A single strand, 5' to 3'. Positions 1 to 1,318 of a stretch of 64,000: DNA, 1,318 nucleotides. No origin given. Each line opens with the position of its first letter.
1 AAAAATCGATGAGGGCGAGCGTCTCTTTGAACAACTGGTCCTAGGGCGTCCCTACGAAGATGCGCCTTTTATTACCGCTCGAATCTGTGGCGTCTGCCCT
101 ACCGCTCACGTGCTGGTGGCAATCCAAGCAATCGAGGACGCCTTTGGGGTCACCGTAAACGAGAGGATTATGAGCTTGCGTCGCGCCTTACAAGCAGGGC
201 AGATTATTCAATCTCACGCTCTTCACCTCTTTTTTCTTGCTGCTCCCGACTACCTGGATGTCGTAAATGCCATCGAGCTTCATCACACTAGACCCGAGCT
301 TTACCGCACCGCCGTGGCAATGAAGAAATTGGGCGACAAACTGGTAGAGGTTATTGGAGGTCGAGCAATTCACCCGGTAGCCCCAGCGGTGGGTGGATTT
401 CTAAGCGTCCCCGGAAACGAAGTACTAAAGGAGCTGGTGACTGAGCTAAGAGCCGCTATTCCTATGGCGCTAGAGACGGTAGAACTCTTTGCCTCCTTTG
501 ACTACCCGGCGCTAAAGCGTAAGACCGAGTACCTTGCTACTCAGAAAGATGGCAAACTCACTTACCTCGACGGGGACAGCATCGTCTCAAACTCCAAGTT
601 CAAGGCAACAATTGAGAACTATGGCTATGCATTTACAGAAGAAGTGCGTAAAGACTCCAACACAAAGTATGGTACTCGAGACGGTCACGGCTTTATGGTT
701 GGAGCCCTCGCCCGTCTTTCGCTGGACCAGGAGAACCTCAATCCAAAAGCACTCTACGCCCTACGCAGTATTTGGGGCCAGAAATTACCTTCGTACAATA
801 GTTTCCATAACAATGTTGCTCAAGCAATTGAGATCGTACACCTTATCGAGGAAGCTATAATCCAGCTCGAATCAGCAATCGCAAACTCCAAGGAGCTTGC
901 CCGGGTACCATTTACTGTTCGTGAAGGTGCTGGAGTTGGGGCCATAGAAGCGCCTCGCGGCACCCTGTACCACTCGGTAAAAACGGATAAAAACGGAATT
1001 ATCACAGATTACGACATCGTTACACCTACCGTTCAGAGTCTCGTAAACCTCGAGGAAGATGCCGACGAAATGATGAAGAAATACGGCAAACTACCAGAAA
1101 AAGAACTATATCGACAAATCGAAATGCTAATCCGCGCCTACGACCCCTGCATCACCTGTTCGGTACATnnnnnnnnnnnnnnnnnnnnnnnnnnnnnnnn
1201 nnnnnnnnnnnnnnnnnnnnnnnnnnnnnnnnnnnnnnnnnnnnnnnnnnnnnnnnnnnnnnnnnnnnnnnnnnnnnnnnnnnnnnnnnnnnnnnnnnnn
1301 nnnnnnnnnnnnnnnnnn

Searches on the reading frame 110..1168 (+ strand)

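Call 64: search_protein_families(library=pfam, proteins=[window:110-1168:+], max_evalue=0.0001)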
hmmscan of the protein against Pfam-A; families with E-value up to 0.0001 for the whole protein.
window:110-1168:+ (353 aa): 1 family
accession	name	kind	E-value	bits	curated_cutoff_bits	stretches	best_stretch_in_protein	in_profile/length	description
PF00374.24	NiFeSe_Hases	-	4.3e-23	82.5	25.8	2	218-353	371-508/508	Nickel-dependent hydrogenase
